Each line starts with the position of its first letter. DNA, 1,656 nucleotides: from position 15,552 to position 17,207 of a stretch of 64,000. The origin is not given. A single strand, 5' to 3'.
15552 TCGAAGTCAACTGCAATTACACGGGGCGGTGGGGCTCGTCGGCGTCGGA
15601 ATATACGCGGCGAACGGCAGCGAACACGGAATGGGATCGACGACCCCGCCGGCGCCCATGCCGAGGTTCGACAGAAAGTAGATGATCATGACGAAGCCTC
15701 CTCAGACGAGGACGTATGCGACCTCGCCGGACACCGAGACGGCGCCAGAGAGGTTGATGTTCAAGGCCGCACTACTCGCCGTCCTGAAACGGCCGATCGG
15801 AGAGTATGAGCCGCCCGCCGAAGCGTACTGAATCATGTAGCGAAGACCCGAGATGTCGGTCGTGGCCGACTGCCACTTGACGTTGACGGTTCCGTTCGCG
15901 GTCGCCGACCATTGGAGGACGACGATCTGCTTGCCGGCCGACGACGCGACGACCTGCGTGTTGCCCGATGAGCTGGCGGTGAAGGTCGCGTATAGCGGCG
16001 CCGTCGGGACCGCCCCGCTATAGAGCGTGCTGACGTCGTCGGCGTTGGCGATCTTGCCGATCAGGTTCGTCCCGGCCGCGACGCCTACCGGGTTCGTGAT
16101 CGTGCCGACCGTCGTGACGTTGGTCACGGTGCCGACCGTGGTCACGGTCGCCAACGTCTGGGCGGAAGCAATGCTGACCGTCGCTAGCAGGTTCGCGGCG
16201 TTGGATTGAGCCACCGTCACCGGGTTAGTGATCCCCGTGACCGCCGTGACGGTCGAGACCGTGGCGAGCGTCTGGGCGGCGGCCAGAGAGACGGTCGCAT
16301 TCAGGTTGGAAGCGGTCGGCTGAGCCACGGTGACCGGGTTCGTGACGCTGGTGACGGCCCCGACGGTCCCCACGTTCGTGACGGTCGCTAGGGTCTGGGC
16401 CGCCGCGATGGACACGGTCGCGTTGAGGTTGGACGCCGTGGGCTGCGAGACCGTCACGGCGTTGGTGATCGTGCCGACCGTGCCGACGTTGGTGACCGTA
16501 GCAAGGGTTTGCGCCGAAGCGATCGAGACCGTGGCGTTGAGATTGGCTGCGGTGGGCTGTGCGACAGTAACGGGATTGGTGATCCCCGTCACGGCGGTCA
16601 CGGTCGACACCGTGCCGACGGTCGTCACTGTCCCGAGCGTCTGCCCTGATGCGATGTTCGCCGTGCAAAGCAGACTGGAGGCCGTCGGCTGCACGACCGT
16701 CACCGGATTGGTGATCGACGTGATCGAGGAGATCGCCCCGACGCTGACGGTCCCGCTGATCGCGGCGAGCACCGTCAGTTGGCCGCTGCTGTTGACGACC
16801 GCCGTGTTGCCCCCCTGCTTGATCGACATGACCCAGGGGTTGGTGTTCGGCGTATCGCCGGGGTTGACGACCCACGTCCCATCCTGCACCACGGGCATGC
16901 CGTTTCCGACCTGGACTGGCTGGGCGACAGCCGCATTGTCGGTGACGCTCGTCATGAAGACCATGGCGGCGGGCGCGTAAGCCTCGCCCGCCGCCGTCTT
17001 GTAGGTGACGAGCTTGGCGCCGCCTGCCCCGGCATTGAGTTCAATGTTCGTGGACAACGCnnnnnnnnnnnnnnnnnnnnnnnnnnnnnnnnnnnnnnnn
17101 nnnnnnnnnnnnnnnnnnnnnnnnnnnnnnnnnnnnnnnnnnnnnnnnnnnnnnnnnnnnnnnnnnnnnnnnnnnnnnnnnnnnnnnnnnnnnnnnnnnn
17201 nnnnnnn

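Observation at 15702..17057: Fibre protein built from 7-8 near-identical 37-aa (111-bp) tandem repeats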

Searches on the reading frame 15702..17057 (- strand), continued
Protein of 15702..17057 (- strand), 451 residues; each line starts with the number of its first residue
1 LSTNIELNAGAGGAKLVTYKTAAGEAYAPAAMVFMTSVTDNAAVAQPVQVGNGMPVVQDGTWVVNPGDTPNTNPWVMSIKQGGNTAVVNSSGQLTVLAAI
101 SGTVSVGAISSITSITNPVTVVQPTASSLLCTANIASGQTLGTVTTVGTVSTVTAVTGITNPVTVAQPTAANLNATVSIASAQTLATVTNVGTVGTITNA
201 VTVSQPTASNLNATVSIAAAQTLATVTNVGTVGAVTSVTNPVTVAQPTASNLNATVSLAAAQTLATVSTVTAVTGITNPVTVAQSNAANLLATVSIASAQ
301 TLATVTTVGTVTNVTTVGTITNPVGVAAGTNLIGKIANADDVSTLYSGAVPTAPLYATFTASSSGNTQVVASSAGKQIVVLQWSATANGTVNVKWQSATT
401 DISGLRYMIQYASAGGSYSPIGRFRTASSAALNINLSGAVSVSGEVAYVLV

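Call 103: search_protein_families(library=ncbifam, proteins=[window:15702-17057:-, P0016, P0055], max_evalue=0.01)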
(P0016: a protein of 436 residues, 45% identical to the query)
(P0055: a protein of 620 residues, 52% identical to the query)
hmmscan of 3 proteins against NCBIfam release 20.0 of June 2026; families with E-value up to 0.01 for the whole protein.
window:15702-17057:- (451 aa): 0 families

P0016 (436 aa): 0 families

P0055 (620 aa): 0 families

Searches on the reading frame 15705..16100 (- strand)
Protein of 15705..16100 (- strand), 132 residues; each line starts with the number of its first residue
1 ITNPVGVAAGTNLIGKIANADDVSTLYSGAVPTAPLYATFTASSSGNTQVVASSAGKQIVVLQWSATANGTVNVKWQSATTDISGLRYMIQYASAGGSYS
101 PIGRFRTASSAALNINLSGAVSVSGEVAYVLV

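Call 46: search_dna_similar(query=window:15705-16073:-, collection=phages, mode=protein, max_evalue=1, max_rows=25)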
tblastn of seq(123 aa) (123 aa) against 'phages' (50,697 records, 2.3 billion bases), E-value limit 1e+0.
Records with a match: 1; places in all: 1; records where one place covers at least 80% of the query: 0.
Best place of each record, by identity: <60% 1.
By first word of the organism name: uncultured 1.
By host as written in the record: - 1.
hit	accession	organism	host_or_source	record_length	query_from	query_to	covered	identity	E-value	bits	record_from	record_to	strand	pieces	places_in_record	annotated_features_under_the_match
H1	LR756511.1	uncultured phage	metagenomic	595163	29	121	76%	29.2%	7e-1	35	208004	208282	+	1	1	record has no annotation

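Call 78: find_related_loci(query=A3, collection=genome_contigs, flank=8000)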
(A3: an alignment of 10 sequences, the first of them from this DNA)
Query A3 (118 aa) in genome_contigs; peptide patterns used: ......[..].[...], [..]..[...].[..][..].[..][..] (x = any residue, [..] = any of these).
27 stretches matched a pattern; 1 encode a relative of the query (tblastn E <= 1e-3); 1 distinct loci.
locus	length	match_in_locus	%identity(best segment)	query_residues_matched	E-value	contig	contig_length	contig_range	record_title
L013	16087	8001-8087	45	44-72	4e-5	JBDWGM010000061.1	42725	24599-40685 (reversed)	MAG: Paracoccaceae bacterium isolate AQ.06.F.A6_42_23 AQ_06_F_A6_42_23_000000000061, whole genome shotgun sequence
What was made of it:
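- Tried and rejected: With the C-terminal alignment it gave one weak Paracoccaceae locus, which I did not pursue (call 78).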

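Call 79: find_related_loci(query=A3, collection=viral_contigs, flank=10000)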
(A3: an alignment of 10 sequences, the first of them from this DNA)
Query A3 (118 aa) in viral_contigs; peptide patterns used: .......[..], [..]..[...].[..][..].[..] (x = any residue, [..] = any of these).
53 stretches matched a pattern; 33 encode a relative of the query (tblastn E <= 1e-3); 33 distinct loci.
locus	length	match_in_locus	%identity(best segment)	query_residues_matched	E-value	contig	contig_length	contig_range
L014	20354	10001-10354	59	1-118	1e-42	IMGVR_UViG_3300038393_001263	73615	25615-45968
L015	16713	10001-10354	52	1-118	1e-35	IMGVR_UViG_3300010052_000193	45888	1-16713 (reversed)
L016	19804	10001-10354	46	1-118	3e-33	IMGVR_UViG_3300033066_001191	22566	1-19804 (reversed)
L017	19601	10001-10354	48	1-118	2e-32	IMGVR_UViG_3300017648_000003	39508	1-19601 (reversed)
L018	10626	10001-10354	45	1-118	9e-32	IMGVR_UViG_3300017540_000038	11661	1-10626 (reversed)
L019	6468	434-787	43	1-118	2e-30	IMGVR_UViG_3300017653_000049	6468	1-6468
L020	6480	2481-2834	43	1-118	2e-30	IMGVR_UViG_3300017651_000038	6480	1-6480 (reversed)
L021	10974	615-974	48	1-118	4e-26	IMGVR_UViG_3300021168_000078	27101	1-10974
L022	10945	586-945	48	1-118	4e-26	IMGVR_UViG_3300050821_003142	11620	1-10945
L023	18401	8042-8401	46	1-118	7e-25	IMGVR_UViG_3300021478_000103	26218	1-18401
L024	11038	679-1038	46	1-118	7e-25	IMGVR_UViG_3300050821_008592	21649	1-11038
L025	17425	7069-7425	43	2-118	1e-23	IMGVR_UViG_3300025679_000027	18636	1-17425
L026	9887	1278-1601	43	12-118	3e-22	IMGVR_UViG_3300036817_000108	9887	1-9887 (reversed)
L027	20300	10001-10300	43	21-118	3e-22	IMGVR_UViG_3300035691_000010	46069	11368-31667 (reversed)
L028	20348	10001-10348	41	4-118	9e-22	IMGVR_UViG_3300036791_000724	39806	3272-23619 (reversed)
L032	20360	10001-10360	38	1-118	2e-21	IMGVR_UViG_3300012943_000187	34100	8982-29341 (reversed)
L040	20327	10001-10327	39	12-118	2e-16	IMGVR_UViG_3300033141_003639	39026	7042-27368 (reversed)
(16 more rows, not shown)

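Call 84: search_protein_families(library=phrogs, proteins=[L040:2647-4101:+, L040:5192-6190:+, L040:10333-11613:+, L040:12205-13611:+, L028:4310-5968:+, L028:5965-8115:+, L028:11352-12491:+, L028:14151-16472:+, L032:11990-13279:+, L032:14272-15999:+], max_evalue=0.001)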
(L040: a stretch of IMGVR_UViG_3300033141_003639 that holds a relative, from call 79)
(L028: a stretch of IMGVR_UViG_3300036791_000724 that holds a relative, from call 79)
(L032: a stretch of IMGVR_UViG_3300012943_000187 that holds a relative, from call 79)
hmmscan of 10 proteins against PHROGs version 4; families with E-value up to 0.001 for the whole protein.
L040:2647-4101:+ (484 aa): 6 families
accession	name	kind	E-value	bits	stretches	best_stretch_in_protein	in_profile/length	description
phrog_841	-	moron, auxiliary metabolic gene and host takeover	1.1e-14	55.6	1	12-129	3-124/309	GtrB-like O-antigen conversion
phrog_22739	-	moron, auxiliary metabolic gene and host takeover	7.3e-12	45.9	1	13-126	4-120/327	GtrB-like O-antigen conversion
phrog_2456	-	moron, auxiliary metabolic gene and host takeover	1.2e-11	45.7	1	266-369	10-110/239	glycosyltransferase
phrog_22088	-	unknown function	6.7e-10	39.5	1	13-125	62-178/377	-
phrog_1579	-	moron, auxiliary metabolic gene and host takeover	1.5e-08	35.1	0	9-65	18-73/482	glycosyltransferase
phrog_13126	-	moron, auxiliary metabolic gene and host takeover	1.5e-07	31.9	1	262-365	4-103/394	beta-1,4-glycosyltransferase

L040:5192-6190:+ (332 aa): 2 families
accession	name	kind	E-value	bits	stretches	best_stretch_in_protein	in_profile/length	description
phrog_7162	-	moron, auxiliary metabolic gene and host takeover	5.5e-35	122.1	1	29-315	15-295/309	glycosyltransferase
phrog_2170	-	moron, auxiliary metabolic gene and host takeover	9.6e-06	25.9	1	103-194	113-214/374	glycosyltransferase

L040:10333-11613:+ (426 aa): 0 families

L040:12205-13611:+ (468 aa): 3 families
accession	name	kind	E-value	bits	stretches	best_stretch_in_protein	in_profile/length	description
phrog_9942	-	tail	1.5e-07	30.8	0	103-135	715-747/1178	tail fiber protein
phrog_18345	-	tail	1.1e-06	28.3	0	241-298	427-484/956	tail fiber protein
phrog_28668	-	unknown function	1.4e-06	29.3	0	113-134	30-51/153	-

L028:4310-5968:+ (552 aa): 5 families
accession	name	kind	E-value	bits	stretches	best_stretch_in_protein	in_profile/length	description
phrog_21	-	head and packaging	2.4e-110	371.2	1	58-541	42-540/1362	portal protein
phrog_537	-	head and packaging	4.4e-45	154.7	1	327-523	25-224/233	portal protein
phrog_12037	-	unknown function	1.7e-12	48.4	1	78-235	48-204/212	-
phrog_33813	-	unknown function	6.5e-08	33.6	1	68-144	43-120/160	-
phrog_3993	-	unknown function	0.00065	20.7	0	69-180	37-153/195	-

L028:5965-8115:+ (716 aa): 7 families
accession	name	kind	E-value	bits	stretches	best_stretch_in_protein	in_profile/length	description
phrog_617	-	head and packaging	2.8e-93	314.9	1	88-710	23-620/626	major head protein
phrog_4523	-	head and packaging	5.1e-43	148.7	1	88-349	27-313/644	major head and protease protein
phrog_10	-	head and packaging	3.2e-14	53.8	1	463-709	400-631/752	major head protein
phrog_80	-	head and packaging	2.6e-10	41.2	1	86-223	229-372/607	head maturation protease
phrog_11321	-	unknown function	9.1e-08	32.9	1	118-221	23-131/327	-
phrog_3244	-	head and packaging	1.1e-07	32.9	1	126-223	69-174/326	head maturation protease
phrog_2263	-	head and packaging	3.2e-06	27.3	0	481-547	328-393/551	major head protein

L028:11352-12491:+ (379 aa): 2 families
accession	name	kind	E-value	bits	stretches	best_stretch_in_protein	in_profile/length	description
phrog_4204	-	connector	6.6e-16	59.7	1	226-374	2-146/147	tail terminator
phrog_35779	-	unknown function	0.00049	21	0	218-340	6-123/158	-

L028:14151-16472:+ (773 aa): 8 families
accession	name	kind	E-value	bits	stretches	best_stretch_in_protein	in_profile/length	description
phrog_13338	-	unknown function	4.1e-15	56.1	1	647-770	776-903/903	-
phrog_2335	-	tail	1.1e-14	54.3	1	7-721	822-1450/1536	tail length tape measure protein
phrog_24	-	tail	1.1e-13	51.2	1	249-760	548-1047/1151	tail length tape measure protein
phrog_971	-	lysis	9.2e-11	42.1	1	637-732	775-869/1338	endolysin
phrog_3547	-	tail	1.6e-08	33.8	1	435-702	745-1016/1767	tail length tape measure protein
phrog_6090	-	tail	1.8e-08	33.5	1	651-723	1095-1180/1853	tail length tape measure protein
phrog_5448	-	tail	1.9e-08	32.7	1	651-729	2281-2365/3103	tail length tape measure protein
phrog_339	-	tail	4.4e-07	29.5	1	27-725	372-1052/1123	tail length tape measure protein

L032:11990-13279:+ (429 aa): 0 families

L032:14272-15999:+ (575 aa): 5 families
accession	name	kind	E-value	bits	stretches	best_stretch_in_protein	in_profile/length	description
phrog_979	-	head and packaging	8.4e-52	177.7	1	34-326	152-473/642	terminase large subunit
phrog_2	-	head and packaging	1.6e-23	84.4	1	33-408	263-561/807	terminase large subunit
phrog_9526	-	head and packaging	2.5e-14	54.4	1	31-223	5-197/280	terminase large subunit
phrog_38852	-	unknown function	0.00016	22.3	1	241-257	7-23/34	-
phrog_5653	-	head and packaging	0.00081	20.2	0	259-345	2-81/199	terminase large subunit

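Call 92: search_protein_families(library=pfam, proteins=[L017:2272-2856:+, L028:10355-11032:+], max_evalue=0.01)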
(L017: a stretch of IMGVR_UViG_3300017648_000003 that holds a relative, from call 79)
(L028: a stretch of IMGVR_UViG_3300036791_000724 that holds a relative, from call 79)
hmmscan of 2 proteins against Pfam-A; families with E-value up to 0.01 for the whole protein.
L017:2272-2856:+ (194 aa): 1 family
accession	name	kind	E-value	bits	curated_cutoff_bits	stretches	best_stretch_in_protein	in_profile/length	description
PF11436.14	DUF3199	-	0.00052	20.3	25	1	129-175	48-97/125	Protein of unknown function (DUF3199)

L028:10355-11032:+ (225 aa): 0 families

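Call 101: search_protein_representatives(protein=window:15705-16100:-)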
Query: 132 residues. Proteins with E-value up to 0.001 (for the whole library): 1988; up to 1e-10: 639; up to 1e-30: 19. The best 150 are listed.
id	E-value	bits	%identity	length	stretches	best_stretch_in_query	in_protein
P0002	1.5e-38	148.1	60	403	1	7-132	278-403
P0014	2.1e-37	144.4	57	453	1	1-130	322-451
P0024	3.2e-36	140.6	57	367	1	1-131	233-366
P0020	4.0e-36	140.3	55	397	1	1-130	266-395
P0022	1.5e-34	135.2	55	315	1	1-130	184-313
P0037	3.5e-34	134.0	56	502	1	7-131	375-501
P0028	5.6e-34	133.4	56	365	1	1-131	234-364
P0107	7.0e-34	133.0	54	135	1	7-132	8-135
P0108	1.2e-33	132.2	56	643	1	7-132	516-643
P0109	1.9e-33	131.7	56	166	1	7-132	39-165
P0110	1.9e-33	131.6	55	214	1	7-131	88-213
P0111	1.1e-32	129.2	52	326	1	7-132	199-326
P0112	2.4e-32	128.1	54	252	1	1-130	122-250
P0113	2.5e-32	128.0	50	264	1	6-131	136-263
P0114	7.3e-32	126.5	55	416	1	7-131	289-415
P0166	4.5e-22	95.0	42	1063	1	3-131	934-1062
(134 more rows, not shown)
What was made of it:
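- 15708..16025 (-): C-terminal jelly-roll domain (aa 345-450). 1,988 representative clusters at E<=1e-3, nearly always at the C-terminus (call 101).
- Its invariably C-terminal position fits a distal or trimerising knob (call 101).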

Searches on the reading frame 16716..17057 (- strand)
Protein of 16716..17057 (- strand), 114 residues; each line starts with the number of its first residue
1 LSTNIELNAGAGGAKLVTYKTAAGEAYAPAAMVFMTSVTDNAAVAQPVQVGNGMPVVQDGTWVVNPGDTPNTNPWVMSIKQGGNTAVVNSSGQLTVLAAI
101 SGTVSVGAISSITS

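Call 47: search_dna_similar(query=window:16716-17057:-, collection=phages, mode=protein, max_evalue=1, max_rows=25)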
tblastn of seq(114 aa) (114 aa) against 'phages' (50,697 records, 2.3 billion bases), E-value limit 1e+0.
Records with a match: 1; places in all: 1; records where one place covers at least 80% of the query: 0.
Best place of each record, by identity: <60% 1.
By first word of the organism name: Curtobacterium 1.
By host as written in the record: Curtobacterium flaccumfaciens NRRL B-59340 1.
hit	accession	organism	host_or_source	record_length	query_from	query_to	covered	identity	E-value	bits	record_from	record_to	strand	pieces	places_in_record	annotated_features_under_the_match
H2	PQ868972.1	Curtobacterium phage Yappy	Curtobacterium flaccumfaciens NRRL ...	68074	46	102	50%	33.3%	9e-1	34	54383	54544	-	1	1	106: hypothetical protein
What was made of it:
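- On Lactococcal NPS family: tblastn of the N-terminal 114 aa against all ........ phages gave only a chance-level hit at E 0.9 (call 47).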
